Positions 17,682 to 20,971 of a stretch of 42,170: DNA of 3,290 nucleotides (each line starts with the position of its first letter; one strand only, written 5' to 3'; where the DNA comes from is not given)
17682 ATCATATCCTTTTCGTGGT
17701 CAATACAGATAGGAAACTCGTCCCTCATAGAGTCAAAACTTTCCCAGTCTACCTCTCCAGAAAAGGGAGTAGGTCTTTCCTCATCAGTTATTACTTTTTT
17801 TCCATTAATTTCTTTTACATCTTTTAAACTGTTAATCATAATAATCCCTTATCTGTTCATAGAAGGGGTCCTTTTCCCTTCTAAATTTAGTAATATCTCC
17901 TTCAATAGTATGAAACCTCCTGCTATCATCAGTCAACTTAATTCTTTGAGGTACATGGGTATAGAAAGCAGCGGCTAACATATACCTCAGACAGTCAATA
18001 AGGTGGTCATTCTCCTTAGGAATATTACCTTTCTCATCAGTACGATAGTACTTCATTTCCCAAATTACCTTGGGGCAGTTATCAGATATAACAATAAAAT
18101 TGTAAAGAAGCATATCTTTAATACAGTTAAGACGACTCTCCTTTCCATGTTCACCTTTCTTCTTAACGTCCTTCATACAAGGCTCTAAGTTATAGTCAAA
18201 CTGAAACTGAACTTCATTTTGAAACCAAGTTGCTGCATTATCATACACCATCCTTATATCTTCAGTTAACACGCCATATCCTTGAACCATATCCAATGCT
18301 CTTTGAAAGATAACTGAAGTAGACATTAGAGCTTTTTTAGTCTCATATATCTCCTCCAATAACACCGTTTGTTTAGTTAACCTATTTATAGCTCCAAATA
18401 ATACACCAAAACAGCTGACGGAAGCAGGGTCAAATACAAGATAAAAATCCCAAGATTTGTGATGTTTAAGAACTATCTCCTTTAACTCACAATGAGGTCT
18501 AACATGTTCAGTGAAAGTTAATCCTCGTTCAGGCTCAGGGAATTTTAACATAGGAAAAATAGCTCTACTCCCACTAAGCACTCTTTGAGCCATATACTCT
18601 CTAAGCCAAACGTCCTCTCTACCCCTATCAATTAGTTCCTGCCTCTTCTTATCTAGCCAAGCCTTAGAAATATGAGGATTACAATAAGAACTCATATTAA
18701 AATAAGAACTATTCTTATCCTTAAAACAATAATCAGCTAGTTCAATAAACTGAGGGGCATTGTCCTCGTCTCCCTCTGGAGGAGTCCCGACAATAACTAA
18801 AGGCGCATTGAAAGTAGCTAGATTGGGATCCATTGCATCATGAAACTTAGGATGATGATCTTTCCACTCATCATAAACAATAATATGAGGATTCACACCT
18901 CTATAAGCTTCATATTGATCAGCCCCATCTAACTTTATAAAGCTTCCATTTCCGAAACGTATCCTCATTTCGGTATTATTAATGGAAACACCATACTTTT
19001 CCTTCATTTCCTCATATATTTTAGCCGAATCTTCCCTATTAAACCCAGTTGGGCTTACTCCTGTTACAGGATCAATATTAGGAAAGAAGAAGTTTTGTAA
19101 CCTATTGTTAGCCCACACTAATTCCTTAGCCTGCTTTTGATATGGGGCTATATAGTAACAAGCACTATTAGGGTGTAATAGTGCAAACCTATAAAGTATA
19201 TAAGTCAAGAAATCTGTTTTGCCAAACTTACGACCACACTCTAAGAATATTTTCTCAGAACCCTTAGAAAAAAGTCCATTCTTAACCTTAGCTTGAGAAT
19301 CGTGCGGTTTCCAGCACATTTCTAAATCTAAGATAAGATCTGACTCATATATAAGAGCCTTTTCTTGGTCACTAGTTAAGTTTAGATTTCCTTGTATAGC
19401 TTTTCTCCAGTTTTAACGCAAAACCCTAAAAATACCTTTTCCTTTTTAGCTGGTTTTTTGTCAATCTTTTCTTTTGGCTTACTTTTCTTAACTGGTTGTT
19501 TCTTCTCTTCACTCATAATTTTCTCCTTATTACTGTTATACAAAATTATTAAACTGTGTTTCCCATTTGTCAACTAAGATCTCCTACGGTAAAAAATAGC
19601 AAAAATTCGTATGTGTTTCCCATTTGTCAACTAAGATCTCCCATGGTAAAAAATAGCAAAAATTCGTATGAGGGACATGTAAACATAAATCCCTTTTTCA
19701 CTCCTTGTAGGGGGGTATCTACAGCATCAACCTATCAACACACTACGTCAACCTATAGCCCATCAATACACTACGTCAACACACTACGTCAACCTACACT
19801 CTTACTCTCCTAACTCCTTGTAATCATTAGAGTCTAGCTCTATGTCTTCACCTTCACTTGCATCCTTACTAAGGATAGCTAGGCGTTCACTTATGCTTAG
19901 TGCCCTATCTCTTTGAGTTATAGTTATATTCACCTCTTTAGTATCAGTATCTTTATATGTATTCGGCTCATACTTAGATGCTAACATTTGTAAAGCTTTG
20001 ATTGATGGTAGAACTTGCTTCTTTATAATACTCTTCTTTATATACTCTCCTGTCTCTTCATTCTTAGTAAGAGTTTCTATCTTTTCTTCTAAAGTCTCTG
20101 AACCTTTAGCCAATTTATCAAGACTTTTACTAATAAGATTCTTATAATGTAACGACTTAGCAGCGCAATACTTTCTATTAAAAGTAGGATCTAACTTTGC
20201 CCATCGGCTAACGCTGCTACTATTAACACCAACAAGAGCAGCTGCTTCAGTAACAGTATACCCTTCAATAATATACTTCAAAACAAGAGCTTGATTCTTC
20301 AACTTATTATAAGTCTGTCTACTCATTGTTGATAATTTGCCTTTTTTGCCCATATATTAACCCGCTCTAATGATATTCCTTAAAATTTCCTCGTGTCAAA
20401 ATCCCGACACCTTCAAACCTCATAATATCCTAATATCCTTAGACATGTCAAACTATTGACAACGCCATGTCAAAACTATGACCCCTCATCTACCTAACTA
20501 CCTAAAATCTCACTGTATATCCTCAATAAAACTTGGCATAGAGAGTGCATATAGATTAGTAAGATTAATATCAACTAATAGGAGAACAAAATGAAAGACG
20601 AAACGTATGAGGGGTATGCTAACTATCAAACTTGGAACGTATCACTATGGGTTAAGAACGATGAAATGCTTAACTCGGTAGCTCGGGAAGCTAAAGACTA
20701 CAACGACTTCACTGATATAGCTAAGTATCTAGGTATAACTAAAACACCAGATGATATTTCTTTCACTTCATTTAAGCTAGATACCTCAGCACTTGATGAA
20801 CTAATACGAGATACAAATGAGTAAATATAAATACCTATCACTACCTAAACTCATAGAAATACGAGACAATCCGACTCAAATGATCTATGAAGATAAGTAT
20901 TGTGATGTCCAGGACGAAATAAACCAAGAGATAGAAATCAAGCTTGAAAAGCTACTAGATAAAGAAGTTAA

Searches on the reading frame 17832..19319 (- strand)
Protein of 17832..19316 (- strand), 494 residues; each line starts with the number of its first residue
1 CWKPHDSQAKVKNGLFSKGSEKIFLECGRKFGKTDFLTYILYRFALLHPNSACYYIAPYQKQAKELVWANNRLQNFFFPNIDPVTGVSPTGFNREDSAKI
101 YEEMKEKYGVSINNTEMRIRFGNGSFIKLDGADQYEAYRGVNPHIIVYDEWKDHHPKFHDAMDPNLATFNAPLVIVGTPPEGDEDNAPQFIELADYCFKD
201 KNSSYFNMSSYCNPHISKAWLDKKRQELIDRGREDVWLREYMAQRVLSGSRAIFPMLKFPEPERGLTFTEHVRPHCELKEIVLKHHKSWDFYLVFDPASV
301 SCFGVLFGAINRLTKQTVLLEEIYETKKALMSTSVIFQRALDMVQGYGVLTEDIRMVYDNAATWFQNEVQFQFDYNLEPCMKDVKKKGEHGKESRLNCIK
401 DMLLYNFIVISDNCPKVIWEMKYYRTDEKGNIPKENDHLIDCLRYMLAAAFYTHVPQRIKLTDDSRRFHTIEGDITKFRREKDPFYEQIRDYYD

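Call 45: find_related_loci(query=window:17832-19316:-, collection=viral_contigs, flank=10000)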
Query window:17832-19316:- (494 aa) in viral_contigs; peptide patterns used: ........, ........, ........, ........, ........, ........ (x = any residue, [..] = any of these).
11 stretches matched a pattern; 1 encode a relative of the query (tblastn E <= 1e-3); 1 distinct loci.
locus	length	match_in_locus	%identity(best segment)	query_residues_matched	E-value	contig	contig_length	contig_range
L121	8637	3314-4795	100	1-494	0e+0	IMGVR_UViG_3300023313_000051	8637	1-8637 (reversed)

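Call 46: search_dna_similar(query=window:17832-19316:-, collection=phages, mode=protein, max_rows=15, max_evalue=0.00001)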
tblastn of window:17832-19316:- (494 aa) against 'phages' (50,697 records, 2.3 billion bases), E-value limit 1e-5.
Records with a match: 30; places in all: 30; records where one place covers at least 80% of the query: 0.
Best place of each record, by identity: <60% 30.
By first word of the organism name: Klebsiella 6; Pseudomonas 5; Escherichia 4; Pelagibacter 3; Stenotrophomonas 3; Rhizobium 3; Salmonella 2; Alteromonas 2; Cyanophage 1; Phage 1.
By host as written in the record: - 3; Pseudomonas syringae pv. avii 2; Candidatus Pelagibacter ubique HTCC1062 2; Pseudomonas syringae pv. actinidiae 2; Salmonella enterica subsp. enterica serovar Typhimurium strain LT2 2; Alteromonas macleodii 2; Candidatus Pelagibacter sp. HTCC1062 1; Stenotrophomonas maltophilia B28B 1; and 15 more.
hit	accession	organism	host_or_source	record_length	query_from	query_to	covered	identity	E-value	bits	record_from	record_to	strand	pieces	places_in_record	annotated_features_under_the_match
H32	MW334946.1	Cyanophage S-2L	-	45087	15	254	49%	26.1%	2e-12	76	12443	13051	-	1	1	putative terminase large subunit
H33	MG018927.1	Pseudomonas phage nickie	Pseudomonas syringae pv. avii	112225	4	179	36%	27.6%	3e-8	62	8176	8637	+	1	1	large terminase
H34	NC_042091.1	Pseudomonas phage nickie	Pseudomonas syringae pv. avii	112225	4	179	36%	27.6%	3e-8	62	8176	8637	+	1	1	terminase large subunit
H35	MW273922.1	Pelagibacter phage HTVC034P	Candidatus Pelagibacter sp. HTCC1062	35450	25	179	31%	30.4%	8e-6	55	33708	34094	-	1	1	terminase large subunit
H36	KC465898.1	Pelagibacter phage HTVC010P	Candidatus Pelagibacter ubique HTCC1062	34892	25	179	31%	30.4%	9e-6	54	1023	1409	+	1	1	phage terminase large subunit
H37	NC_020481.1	Pelagibacter phage HTVC010P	Candidatus Pelagibacter ubique HTCC1062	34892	25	179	31%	30.4%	9e-6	54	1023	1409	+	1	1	phage terminase large subunit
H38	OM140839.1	Pseudomonas phage ZY21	Pseudomonas syringae pv. actinidiae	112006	11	179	34%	27.5%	5e-8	62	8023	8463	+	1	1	large terminase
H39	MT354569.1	Pseudomonas phage phiK7B1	Pseudomonas syringae pv. actinidiae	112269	11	179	34%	27.5%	5e-8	62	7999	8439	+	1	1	large terminase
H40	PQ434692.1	Stenotrophomonas phage ANB28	Stenotrophomonas maltophilia B28B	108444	27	179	31%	29.9%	5e-9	65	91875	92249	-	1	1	hypothetical protein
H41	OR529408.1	Stenotrophomonas phage BUCTxx99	Stenotrophomonas maltophilia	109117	27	179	31%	29.9%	5e-9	65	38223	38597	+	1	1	terminase family protein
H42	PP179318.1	Pseudomonas phage Nican01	Pseudomonas syringae CC0094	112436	11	179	34%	27.0%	8e-8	61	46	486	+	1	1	large terminase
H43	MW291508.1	Stenotrophomonas phage BUCT555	Stenotrophomonas maltophilia 1207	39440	2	179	36%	25.3%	3e-7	59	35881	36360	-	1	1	terminase large subunit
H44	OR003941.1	Phage DSL-LC06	Proteobacteria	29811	27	179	31%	29.2%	7e-10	68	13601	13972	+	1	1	terminase large subunit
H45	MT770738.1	Rhizobium phage B1VFA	Rhizobium leguminosarum VF39SM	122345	27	179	31%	27.9%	5e-10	68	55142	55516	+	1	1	putative terminase large subunit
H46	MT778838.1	Rhizobium phage V1VFA-S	-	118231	27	179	31%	27.9%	5e-10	68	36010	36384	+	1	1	putative terminase large subunit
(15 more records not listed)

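Call 110: find_related_loci(query=A7, collection=genome_contigs, flank=8000)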
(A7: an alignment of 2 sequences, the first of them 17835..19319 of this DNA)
Query A7 (495 aa) in genome_contigs; peptide patterns used: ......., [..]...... (x = any residue, [..] = any of these).
84 stretches matched a pattern, but none encodes a relative of the query by tblastn (E <= 1e-3).

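Call 111: find_related_loci(query=A7, collection=viral_contigs, flank=10000)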
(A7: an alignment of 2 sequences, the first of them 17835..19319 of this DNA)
Query A7 (495 aa) in viral_contigs; peptide patterns used: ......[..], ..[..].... (x = any residue, [..] = any of these).
121 stretches matched a pattern; 3 encode a relative of the query (tblastn E <= 1e-3); 3 distinct loci.
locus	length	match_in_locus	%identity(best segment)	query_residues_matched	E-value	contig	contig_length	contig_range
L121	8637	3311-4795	100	1-495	0e+0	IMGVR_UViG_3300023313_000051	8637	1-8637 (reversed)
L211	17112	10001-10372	26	28-180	2e-8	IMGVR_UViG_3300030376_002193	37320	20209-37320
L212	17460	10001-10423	26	11-180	6e-8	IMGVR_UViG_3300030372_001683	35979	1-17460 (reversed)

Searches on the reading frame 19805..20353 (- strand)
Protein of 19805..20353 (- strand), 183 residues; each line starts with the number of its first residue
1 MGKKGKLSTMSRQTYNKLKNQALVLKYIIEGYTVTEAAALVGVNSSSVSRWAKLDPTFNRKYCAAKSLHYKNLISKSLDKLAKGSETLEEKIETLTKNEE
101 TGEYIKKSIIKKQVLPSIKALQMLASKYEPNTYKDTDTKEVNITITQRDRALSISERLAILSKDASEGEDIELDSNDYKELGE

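Call 7: search_protein_families(library=pfam, proteins=[window:19805-20353:-], max_evalue=0.1)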
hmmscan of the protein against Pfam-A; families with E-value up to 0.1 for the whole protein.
window:19805-20353:- (183 aa): 11 families
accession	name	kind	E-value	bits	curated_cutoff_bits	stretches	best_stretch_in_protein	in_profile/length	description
PF20901.3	Sf6_terminase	-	7.3e-06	26.4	27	1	24-139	9-105/106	Bacteriophage Sf6, terminase small subunit-like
PF13384.12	HTH_23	-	7.6e-06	26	24.6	1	17-53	3-39/50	Homeodomain-like domain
PF13518.12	HTH_28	-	2.1e-05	24.9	25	1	24-53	5-34/52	Helix-turn-helix domain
PF08281.18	Sigma70_r4_2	-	0.021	14.9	25.7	1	21-51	16-46/54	Sigma-70, region 4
PF13542.12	HTH_Tnp_ISL3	-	0.021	14.7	27.4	1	22-52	18-47/51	Helix-turn-helix domain of transposase family ISL3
PF12728.13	HTH_17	-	0.023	15.4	27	1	32-53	2-23/51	Helix-turn-helix domain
PF01381.28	HTH_3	-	0.024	15.1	23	0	31-51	9-29/55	Helix-turn-helix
PF13551.12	HTH_29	-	0.055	14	28.1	0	23-54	3-35/64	Winged helix-turn helix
PF08822.17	DUF1804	-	0.07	13.5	29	0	21-54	9-42/164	Protein of unknown function (DUF1804)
PF06056.18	Terminase_5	-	0.087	13.2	20.3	0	30-54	12-36/58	Putative ATPase subunit of terminase (gpP-like)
PF22233.2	PhyR_sigma-like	-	0.094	13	27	0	21-52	10-40/50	Response regulator PhyR, sigma-like domain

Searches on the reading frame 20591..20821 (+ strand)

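Call 112: search_protein_families(library=phrogs, proteins=[window:20591-20821:+], max_evalue=0.01)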
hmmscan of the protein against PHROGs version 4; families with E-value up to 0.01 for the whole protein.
window:20591-20821:+ (77 aa): 1 family
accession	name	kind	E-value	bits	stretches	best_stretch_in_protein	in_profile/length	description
phrog_871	-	unknown function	2.1e-17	64.7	1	2-75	10-91/140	-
